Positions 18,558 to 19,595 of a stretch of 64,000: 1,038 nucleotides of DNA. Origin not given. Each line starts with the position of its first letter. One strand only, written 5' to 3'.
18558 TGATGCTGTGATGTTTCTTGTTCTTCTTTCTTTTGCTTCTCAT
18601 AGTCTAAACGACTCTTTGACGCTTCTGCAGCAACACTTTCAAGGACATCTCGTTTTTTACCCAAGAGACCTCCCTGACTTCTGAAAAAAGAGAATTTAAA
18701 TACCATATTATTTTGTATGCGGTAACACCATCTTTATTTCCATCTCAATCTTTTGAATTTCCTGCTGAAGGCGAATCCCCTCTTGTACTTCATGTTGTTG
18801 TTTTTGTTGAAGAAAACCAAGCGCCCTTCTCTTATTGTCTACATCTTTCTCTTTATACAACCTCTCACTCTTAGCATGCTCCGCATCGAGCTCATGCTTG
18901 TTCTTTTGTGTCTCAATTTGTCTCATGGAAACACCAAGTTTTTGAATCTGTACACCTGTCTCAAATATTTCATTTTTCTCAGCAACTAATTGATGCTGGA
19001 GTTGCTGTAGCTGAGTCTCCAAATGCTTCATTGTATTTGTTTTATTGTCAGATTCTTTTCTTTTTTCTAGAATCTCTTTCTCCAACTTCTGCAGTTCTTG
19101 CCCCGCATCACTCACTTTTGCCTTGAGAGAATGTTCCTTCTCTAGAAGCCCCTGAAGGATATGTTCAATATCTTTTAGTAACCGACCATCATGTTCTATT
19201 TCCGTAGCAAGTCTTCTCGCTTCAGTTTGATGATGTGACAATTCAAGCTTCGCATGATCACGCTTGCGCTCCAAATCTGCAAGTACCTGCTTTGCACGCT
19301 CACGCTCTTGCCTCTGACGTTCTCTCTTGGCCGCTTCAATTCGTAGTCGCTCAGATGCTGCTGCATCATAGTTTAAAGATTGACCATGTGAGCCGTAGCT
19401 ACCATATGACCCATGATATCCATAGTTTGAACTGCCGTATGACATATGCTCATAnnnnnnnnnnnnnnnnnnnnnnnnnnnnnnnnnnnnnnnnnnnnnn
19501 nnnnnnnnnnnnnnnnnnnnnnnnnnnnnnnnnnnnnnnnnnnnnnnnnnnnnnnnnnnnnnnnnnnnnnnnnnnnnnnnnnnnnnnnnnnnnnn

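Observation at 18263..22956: Compact type IV pilus / competence-pseudopilus-like operon ending in two unusual coiled-coil proteins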

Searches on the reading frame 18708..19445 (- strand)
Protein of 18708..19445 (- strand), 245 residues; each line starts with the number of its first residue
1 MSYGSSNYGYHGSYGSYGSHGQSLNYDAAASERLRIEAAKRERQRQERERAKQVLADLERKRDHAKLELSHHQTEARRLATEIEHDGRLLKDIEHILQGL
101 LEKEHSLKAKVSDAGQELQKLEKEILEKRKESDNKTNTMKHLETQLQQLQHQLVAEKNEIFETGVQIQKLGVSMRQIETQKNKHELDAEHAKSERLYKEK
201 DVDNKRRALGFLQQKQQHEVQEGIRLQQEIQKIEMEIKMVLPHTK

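Call 3: search_protein_families(library=pfam, proteins=[window:18708-19445:-], max_evalue=1)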
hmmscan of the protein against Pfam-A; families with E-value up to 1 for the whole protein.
window:18708-19445:- (245 aa): 0 families

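Call 4: search_protein_families(library=ncbifam, proteins=[window:18708-19445:-], max_evalue=1)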
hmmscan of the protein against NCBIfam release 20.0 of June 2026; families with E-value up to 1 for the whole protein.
window:18708-19445:- (245 aa): 4 families
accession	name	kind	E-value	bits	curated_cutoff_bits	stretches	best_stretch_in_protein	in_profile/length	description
TIGR02168.1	SMC_prok_B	equivalog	6.7e-06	24.1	567.35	1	34-237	737-947/1181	chromosome segregation protein SMC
TIGR02169.1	SMC_prok_A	equivalog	0.00028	18.7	729.4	1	35-238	664-872/1165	chromosome segregation protein SMC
TIGR04523.1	Mplasa_alph_rch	subfamily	0.0011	16.9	270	1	57-233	37-213/745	helix-rich protein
NF033930.1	pneumo_PspA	exception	0.022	13.5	850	1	39-209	157-306/659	pneumococcal surface protein A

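Call 8: find_encoding_contigs(protein=window:18708-19445:-, flank=10000, max_places=6)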
Protein window:18708-19445:- (245 aa): 1 contig read that carries it; 1 place shown.
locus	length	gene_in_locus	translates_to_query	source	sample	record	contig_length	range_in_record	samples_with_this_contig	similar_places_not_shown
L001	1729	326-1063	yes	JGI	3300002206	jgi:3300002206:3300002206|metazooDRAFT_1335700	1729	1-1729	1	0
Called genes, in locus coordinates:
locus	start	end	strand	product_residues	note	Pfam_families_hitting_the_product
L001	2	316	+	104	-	?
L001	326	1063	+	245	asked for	-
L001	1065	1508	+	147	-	-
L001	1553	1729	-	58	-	?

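Call 9: find_homologous_proteins(query=window:18708-19445:-)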
Query window:18708-19445:- (245 aa): 9 proteins with E <= 0.001 among 1968 candidates.
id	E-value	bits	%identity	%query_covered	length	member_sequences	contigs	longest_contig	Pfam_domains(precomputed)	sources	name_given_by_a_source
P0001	1.7e-145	501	100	100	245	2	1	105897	-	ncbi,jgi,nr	ncbi:MAG: hypothetical protein FGM57_00205 [Candidatus Taylorbacteria bacterium]|nr:hypothetical pro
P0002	4.6e-92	326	71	95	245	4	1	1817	-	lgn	-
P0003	4.0e-90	320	69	96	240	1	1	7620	-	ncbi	-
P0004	5.5e-88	313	66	96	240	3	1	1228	-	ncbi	-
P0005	2.3e-71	258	58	96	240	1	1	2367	-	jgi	jgi:hypothetical protein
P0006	2.3e-67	245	59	96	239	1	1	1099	-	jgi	jgi:chromosome segregation ATPase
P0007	1.8e-65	239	55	92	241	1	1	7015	-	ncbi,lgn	-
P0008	1.8e-65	239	56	100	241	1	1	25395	-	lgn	-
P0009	5.8e-40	156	42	95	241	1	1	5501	-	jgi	jgi:chromosome segregation ATPase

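Call 10: find_encoding_contigs(protein=P0008, flank=10000, max_places=3)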
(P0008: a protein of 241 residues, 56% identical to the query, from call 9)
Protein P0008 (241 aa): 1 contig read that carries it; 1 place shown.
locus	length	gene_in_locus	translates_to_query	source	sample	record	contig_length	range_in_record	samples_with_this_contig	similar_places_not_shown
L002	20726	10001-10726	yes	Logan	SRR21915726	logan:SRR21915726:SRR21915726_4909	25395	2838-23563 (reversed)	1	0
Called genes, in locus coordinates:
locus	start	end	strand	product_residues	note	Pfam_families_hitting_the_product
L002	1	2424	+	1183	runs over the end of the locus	PF00580:UvrD-helicase, PF13245:AAA_19, PF13604:AAA_30 (faint), PF13538:UvrD_C_2 (faint), PF13361:UvrD_C, PF12705:PDDEXK_1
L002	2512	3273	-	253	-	PF18400:Thioredoxin_12 (faint), PF13462:Thioredoxin_4, PF13098:Thioredoxin_2 (faint), PF01323:DSBA (weak)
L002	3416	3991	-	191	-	PF13482:RNase_H_2, PF10108:DNA_pol_B_exo2 (faint)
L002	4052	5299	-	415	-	PF13393:tRNA-synt_His, PF00587:tRNA-synt_2b, PF03129:HGTP_anticodon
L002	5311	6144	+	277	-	PF01509:TruB_N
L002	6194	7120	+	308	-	PF00437:T2SSE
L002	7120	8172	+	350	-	PF00482:T2SSF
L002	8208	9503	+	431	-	-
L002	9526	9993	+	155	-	-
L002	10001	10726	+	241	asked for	-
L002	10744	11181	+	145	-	-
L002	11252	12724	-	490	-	PF03952:Enolase_N, PF00113:Enolase_C, PF13378:MR_MLE_C (faint)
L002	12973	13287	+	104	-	-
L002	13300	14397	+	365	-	PF01207:Dus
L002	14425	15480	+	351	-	PF05496:RuvB_N (weak), PF13177:DNA_pol3_delta2 (weak), PF00004:AAA, PF07728:AAA_5 (faint), PF13401:AAA_22 (faint), PF13177:DNA_pol3_delta2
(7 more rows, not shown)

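Call 11: find_encoding_contigs(protein=P0009, flank=10000, max_places=3)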
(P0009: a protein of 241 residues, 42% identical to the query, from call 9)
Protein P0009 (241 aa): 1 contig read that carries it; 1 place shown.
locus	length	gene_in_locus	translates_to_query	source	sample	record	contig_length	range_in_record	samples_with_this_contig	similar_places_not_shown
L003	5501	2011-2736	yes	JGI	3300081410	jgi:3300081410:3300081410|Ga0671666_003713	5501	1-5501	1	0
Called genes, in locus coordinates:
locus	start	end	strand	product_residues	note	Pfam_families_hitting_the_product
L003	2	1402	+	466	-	?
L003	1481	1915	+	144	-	-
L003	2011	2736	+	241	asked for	-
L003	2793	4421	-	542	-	PF01676:Metalloenzyme, PF06415:iPGM_N, PF00884:Sulfatase (weak), PF01663:Phosphodiest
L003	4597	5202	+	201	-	-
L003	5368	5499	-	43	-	?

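Call 12: find_encoding_contigs(protein=P0003, flank=10000, max_places=3)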
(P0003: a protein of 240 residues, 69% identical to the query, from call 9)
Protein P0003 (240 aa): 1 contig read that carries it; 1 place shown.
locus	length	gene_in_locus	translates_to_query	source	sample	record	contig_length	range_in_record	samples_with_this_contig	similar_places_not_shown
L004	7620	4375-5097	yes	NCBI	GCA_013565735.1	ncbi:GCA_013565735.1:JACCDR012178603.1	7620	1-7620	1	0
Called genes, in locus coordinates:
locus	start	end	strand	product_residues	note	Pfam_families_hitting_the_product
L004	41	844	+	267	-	PF01509:TruB_N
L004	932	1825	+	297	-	PF00437:T2SSE, PF13191:AAA_16 (faint), PF13604:AAA_30 (faint), PF20720:nSTAND3 (weak)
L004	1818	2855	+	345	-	PF00482:T2SSF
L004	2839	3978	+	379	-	-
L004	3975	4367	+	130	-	PF07963:N_methyl (weak)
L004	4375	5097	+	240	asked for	-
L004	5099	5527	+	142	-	-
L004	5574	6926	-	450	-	PF03952:Enolase_N, PF00113:Enolase_C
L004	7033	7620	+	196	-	?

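Call 13: find_encoding_contigs(protein=P0007, flank=10000, max_places=3)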
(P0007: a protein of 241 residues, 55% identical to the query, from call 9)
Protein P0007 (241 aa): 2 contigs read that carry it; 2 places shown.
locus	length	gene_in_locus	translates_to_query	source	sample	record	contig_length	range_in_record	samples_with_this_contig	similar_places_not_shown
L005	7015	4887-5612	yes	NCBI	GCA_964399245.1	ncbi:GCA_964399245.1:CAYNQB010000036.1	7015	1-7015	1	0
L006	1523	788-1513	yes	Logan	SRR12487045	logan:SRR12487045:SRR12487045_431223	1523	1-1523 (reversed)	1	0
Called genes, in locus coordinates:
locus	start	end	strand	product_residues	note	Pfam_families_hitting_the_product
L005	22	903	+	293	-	PF01509:TruB_N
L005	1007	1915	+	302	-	-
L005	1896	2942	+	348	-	PF00482:T2SSF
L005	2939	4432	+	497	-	-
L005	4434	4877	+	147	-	-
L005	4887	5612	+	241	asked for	-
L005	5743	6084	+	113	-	-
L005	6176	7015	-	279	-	?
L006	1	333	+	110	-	?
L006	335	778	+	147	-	-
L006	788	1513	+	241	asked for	-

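Call 39: find_related_loci(query=A1, collection=metagenome_contigs, flank=10000)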
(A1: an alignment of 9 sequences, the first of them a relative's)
Query A1 (245 aa) in metagenome_contigs; peptide patterns used: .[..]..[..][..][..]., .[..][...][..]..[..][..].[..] (x = any residue, [..] = any of these).
600 stretches matched a pattern (row limit reached: there are more); 2 encode a relative of the query (tblastn E <= 1e-3); 2 distinct loci.
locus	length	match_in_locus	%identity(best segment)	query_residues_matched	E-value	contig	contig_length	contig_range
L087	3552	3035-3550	67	7-178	2e-73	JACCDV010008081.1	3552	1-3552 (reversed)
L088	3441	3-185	67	180-240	1e-22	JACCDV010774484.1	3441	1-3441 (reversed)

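Call 42: find_homologous_proteins(query=A1, max_evalue=0.01)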
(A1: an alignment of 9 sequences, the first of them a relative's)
Query A1 (9 sequences) (245 aa, profile of the alignment): 45 proteins with E <= 0.01 among 8000 candidates.
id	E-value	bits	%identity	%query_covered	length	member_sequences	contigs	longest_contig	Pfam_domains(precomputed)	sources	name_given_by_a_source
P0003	1.9e-116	406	69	96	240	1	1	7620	-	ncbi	-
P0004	2.9e-116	405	66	96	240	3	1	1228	-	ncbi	-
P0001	4.1e-113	395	100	100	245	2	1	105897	-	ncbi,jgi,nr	ncbi:MAG: hypothetical protein FGM57_00205 [Candidatus Taylorbacteria bacterium]|nr:hypothetical pro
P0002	9.1e-112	391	71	95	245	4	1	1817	-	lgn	-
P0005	1.0e-107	378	58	96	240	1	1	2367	-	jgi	jgi:hypothetical protein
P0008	5.8e-105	368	56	100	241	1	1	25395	-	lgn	-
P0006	3.4e-104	366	59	96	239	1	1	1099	-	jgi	jgi:chromosome segregation ATPase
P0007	1.3e-102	361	55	92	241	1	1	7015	-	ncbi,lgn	-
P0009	1.2e-91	325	42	95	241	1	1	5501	-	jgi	jgi:chromosome segregation ATPase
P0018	7.4e-80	286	44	97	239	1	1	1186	-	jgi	jgi:chromosome segregation ATPase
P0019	5.6e-78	280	45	95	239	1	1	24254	-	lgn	-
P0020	7.9e-78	280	44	95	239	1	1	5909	-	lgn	-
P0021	1.0e-77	279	45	95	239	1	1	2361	-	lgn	-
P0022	1.9e-77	278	44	95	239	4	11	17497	-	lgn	-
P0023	2.2e-77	278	45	95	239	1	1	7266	-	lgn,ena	-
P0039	3.6e-69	251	41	95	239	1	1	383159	-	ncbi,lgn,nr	ncbi:MAG: hypothetical protein K9M11_00140 [Candidatus Pacebacteria bacterium]|nr:hypothetical prote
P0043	3.8e-68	248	40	91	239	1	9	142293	-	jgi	jgi:chromosome segregation ATPase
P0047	2.4e-65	239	38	95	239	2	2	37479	-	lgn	-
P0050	7.0e-13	67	36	31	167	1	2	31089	-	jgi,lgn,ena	-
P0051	4.5e-10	58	29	48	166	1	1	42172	-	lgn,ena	-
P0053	3.4e-3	35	35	34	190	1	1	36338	-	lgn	-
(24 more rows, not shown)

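Call 43: find_encoding_contigs(protein=P0039, flank=10000, max_places=2)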
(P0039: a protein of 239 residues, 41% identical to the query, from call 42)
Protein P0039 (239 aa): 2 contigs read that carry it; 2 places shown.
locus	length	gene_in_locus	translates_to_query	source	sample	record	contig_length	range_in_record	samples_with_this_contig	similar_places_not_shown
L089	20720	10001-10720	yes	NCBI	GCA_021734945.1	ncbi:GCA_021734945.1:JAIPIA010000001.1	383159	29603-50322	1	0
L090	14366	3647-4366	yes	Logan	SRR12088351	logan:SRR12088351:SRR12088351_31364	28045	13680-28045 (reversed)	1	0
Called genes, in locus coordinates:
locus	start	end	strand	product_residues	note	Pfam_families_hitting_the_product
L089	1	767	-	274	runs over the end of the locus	PF01978:TrmB (weak)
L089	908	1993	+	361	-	PF13458:Peripla_BP_6, PF01094:ANF_receptor (faint)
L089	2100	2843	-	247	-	PF18400:Thioredoxin_12 (faint), PF13098:Thioredoxin_2 (faint), PF13462:Thioredoxin_4, PF01323:DSBA (weak)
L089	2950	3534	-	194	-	PF13482:RNase_H_2, PF10108:DNA_pol_B_exo2 (faint)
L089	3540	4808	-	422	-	PF13393:tRNA-synt_His, PF00587:tRNA-synt_2b, PF03129:HGTP_anticodon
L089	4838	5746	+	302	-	PF01509:TruB_N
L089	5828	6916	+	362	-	PF00437:T2SSE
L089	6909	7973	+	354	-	PF00482:T2SSF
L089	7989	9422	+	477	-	PF25172:Beta-prop_WDR3_2nd (faint)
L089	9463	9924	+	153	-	-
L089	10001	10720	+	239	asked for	-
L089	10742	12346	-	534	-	PF01676:Metalloenzyme, PF06415:iPGM_N, PF00884:Sulfatase (weak), PF01663:Phosphodiest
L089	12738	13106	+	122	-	-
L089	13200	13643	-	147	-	-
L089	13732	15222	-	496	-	PF03952:Enolase_N, PF00113:Enolase_C, PF13378:MR_MLE_C (weak)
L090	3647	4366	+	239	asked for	-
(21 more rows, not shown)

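Call 44: find_encoding_contigs(protein=P0043, flank=10000, max_places=2)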
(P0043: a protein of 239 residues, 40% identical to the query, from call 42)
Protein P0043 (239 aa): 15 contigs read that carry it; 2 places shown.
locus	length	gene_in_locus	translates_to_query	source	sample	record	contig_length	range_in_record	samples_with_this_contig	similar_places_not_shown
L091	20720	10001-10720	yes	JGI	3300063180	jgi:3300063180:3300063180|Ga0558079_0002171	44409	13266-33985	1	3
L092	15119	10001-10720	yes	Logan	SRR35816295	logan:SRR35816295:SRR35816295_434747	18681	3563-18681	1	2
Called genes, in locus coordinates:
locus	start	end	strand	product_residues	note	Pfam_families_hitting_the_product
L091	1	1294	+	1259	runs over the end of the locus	PF00580:UvrD-helicase, PF13245:AAA_19, PF13604:AAA_30 (faint), PF13361:UvrD_C, PF13538:UvrD_C_2 (faint), PF12705:PDDEXK_1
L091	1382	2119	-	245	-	PF18400:Thioredoxin_12 (faint), PF13462:Thioredoxin_4, PF13098:Thioredoxin_2 (weak), PF01323:DSBA (weak)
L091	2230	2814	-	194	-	PF13482:RNase_H_2, PF10108:DNA_pol_B_exo2 (faint)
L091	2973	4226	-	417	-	PF13393:tRNA-synt_His, PF00587:tRNA-synt_2b, PF03129:HGTP_anticodon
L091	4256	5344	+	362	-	PF01509:TruB_N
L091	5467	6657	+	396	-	PF00437:T2SSE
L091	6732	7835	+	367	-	PF00482:T2SSF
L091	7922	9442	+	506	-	-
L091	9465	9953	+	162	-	-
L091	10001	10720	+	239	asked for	-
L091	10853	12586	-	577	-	PF01676:Metalloenzyme, PF06415:iPGM_N, PF01663:Phosphodiest (faint), PF01676:Metalloenzyme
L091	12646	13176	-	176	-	-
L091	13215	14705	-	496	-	PF03952:Enolase_N, PF00113:Enolase_C, PF13378:MR_MLE_C (weak)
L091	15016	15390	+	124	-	-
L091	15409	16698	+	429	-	PF01207:Dus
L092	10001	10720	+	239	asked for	-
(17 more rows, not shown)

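Call 45: find_encoding_contigs(protein=P0047, flank=10000, max_places=2)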
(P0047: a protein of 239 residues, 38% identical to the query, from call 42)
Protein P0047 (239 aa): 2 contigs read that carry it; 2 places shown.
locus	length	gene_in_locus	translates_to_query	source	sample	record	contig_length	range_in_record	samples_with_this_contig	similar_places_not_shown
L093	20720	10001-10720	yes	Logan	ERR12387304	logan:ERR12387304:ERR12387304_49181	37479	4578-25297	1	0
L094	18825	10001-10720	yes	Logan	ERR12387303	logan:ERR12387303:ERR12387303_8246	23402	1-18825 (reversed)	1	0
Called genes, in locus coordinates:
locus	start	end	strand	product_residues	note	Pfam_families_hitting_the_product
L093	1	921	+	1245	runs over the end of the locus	PF00580:UvrD-helicase, PF13604:AAA_30 (faint), PF13245:AAA_19, PF13361:UvrD_C, PF13538:UvrD_C_2 (faint), PF12705:PDDEXK_1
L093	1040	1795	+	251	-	-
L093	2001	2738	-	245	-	PF13098:Thioredoxin_2 (weak), PF13462:Thioredoxin_4, PF01323:DSBA (weak)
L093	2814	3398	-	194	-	PF13482:RNase_H_2, PF10108:DNA_pol_B_exo2 (faint)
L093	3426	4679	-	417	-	PF13393:tRNA-synt_His, PF00587:tRNA-synt_2b, PF03129:HGTP_anticodon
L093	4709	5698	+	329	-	PF01509:TruB_N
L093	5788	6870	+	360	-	PF00437:T2SSE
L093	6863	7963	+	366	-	PF00482:T2SSF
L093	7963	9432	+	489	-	-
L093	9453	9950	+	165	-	-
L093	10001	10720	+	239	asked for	-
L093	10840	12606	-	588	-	PF01676:Metalloenzyme, PF06415:iPGM_N, PF01676:Metalloenzyme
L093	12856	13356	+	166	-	-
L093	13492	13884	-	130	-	-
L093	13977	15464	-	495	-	PF03952:Enolase_N, PF00113:Enolase_C, PF13378:MR_MLE_C (weak)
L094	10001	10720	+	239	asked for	-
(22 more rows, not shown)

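Call 47: find_encoding_contigs(protein=P0050, flank=10000, max_places=2)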
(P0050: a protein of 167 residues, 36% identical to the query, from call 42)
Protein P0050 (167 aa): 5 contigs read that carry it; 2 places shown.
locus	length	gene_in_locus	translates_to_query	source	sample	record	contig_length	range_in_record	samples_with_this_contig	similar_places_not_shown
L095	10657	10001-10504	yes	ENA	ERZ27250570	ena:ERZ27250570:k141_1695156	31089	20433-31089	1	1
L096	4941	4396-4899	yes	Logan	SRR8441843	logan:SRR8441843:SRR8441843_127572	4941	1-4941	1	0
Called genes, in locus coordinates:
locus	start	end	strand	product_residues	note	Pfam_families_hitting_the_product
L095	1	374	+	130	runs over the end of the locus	-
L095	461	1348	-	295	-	PF13365:Trypsin_2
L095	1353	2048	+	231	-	-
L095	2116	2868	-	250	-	PF18400:Thioredoxin_12 (weak), PF13462:Thioredoxin_4, PF13098:Thioredoxin_2 (faint), PF01323:DSBA (weak)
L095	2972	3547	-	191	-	PF13482:RNase_H_2, PF10108:DNA_pol_B_exo2 (faint)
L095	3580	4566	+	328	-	PF01509:TruB_N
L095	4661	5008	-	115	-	PF12762:DDE_Tnp_IS1595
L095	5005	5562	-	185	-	-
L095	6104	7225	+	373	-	PF00437:T2SSE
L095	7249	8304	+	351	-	PF00482:T2SSF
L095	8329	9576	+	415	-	-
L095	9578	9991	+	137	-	-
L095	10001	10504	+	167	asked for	-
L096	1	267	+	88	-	?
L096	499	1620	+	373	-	PF00437:T2SSE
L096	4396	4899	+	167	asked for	-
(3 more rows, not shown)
